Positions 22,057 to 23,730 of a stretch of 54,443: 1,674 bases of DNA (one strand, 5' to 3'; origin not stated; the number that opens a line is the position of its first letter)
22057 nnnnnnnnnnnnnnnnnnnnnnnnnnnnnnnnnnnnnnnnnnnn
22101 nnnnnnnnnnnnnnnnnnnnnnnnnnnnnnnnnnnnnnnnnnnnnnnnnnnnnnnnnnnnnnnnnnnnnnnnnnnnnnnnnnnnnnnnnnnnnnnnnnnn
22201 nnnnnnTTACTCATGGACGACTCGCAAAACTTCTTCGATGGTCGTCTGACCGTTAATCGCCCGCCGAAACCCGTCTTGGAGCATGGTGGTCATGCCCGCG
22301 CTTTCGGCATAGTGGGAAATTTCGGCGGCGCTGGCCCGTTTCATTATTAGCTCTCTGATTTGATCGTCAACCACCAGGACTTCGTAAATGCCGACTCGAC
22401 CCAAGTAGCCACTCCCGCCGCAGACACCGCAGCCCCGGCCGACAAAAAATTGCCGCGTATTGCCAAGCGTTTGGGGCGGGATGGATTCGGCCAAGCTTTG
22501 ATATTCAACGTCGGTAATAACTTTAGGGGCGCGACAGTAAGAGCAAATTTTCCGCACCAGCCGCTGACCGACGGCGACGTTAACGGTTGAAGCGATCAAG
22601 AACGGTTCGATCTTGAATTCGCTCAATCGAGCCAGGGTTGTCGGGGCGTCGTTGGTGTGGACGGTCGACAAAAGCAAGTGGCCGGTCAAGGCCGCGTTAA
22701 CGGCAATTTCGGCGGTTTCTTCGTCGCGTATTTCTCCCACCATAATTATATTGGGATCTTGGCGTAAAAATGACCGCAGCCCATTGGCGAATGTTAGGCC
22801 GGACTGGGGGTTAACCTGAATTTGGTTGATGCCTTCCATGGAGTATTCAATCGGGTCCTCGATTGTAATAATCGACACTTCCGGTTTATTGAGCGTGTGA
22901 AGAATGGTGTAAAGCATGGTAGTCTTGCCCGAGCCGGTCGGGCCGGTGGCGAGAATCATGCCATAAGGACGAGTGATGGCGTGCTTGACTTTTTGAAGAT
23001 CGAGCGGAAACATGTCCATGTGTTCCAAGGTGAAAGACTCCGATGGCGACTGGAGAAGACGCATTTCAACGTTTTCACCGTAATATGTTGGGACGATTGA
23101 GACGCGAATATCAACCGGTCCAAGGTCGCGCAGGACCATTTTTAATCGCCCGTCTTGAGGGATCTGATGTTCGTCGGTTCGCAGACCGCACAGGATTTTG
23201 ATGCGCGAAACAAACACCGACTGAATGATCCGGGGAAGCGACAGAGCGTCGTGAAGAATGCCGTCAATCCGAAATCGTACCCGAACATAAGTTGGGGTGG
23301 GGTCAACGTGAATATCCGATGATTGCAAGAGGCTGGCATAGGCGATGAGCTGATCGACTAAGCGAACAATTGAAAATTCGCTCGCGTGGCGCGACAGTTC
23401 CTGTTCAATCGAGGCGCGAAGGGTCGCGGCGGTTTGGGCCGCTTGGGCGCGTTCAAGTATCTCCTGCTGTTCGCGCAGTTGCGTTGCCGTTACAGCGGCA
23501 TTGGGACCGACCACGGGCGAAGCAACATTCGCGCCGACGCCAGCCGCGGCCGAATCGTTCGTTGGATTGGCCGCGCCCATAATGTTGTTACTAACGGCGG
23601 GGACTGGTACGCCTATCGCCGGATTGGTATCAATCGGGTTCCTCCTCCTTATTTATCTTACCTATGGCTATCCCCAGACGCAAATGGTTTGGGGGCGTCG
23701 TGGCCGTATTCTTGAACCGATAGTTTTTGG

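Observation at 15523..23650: Compact monoderm-type type IV pilus operon with two non-canonical large components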

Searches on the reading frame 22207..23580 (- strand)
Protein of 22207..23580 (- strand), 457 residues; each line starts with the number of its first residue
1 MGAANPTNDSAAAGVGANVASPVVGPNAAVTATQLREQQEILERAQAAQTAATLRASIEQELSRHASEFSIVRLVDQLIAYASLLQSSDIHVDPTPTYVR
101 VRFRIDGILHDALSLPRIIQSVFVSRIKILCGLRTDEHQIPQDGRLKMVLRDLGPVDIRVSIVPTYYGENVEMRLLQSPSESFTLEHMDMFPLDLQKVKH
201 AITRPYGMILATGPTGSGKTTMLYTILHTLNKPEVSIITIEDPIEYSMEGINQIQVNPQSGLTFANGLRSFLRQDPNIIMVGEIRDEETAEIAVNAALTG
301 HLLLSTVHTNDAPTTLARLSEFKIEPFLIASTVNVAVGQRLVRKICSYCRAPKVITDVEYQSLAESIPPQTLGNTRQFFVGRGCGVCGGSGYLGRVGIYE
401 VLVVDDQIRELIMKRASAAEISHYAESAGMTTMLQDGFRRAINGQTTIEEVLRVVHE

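Call 3: search_protein_families(library=pfam, proteins=[window:22207-23580:-], max_evalue=0.1)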
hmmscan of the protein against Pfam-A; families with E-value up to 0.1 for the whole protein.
window:22207-23580:- (457 aa): 14 families
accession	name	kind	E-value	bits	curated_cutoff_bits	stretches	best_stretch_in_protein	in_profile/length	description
PF00437.27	T2SSE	-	2.2e-120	402.2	24.9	1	68-453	5-370/370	Type II/IV secretion system protein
PF25199.1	nSTAND_NTPase5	-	0.00015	22.1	34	1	203-255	38-91/145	Novel STAND NTPase 5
PF13401.12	AAA_22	-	0.0002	22.1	27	1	206-243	5-42/130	AAA domain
PF13191.12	AAA_16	-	0.0034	18.3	32.6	1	203-237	22-55/167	AAA ATPase domain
PF20720.3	nSTAND3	-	0.004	17.3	27.2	1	206-243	17-54/155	Novel STAND NTPase 3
PF02399.21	Herpes_ori_bp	-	0.0047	15.5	20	1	161-240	7-84/820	Origin of replication binding protein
PF13173.12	AAA_14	-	0.008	16.6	27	1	208-249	4-46/129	AAA domain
PF13604.12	AAA_30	-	0.01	16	27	1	197-233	9-45/191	AAA domain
PF02492.25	cobW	-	0.011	15.7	20.7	1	209-239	3-34/180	CobW/HypB/UreG, nucleotide-binding domain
PF12775.13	AAA_7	-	0.012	15.7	25.8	1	208-240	35-67/181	P-loop containing dynein motor region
PF00005.33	ABC_tran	-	0.013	16.5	25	1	212-259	17-66/137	ABC transporter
PF13555.12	AAA_29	-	0.013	15.6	27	1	204-223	20-39/61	P-loop containing region of AAA domain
PF03266.21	NTPase_1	-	0.047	14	23.9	0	209-237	2-30/168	NTPase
PF01637.24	ATPase_2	-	0.071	13.3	33.2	0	195-242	8-56/225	ATPase domain predominantly from Archaea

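Call 4: search_protein_families(library=ncbifam, proteins=[window:22207-23580:-], max_evalue=0.1)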
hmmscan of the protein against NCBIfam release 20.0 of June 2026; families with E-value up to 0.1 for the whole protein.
window:22207-23580:- (457 aa): 30 families (the best 25 are shown)
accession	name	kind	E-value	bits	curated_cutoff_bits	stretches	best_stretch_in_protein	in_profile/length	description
TIGR02533.1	type_II_gspE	equivalog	3.9e-148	494.1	630.25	1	36-454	71-485/486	type II secretion system ATPase GspE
TIGR02538.1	type_IV_pilB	equivalog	2.2e-144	482.2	675.65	1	38-456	150-563/564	type IV-A pilus assembly ATPase PilB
NF053534.1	T4PilAsmATPsTfpB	equivalog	7.9e-122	407.6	850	1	56-455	186-582/584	type IV pilus assembly ATPase TfpB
NF007755.0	PRK10436.1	equivalog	5.5e-120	401.1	617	1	54-455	68-459/465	type II secretion system protein GspE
NF041000.1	ATPase_ComGA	equivalog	1.2e-69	234.3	300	1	77-343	2-266/267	competence type IV pilus ATPase ComGA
TIGR01420.1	pilT_fam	subfamily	3.7e-48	164.5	319.1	1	76-322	3-242/343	PilT/PilU family type 4a pilus ATPase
TIGR02525.1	plasmid_TraJ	equivalog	4.8e-26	91.6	368.3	1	181-319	128-269/372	plasmid transfer ATPase TraJ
TIGR02524.1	dot_icm_DotB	equivalog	6.3e-23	81.5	463.3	1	75-326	6-264/358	Dot/Icm type IV secretion system ATPase DotB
NF058587.1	archaellum_moto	equivalog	2e-16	59.9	550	1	209-350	278-425/527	archaellum flagellar ATPase motor FlaI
TIGR02782.1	TrbB_P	equivalog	2.1e-15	56.8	304.55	1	208-322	138-255/303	P-type conjugative transfer ATPase TrbB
TIGR03819.1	heli_sec_ATPase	hypoth_equivalog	1.8e-14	53.7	373.15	1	125-321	101-299/340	TadA family conjugal transfer-associated ATPase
TIGR02788.1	VirB11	equivalog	2.2e-14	53.2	249.95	1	198-322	137-265/308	P-type DNA transfer ATPase VirB11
NF010407.0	PRK13833.1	subfamily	4.8e-13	49.2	499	1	196-325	135-265/323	conjugal transfer protein TrbB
NF010469.0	PRK13894.1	subfamily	5.8e-13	48.9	508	1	198-321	142-266/320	conjugal transfer ATPase TrbB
NF010425.0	PRK13851.1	equivalog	6.3e-10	38.4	461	1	193-315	149-276/344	type IV secretion system protein VirB11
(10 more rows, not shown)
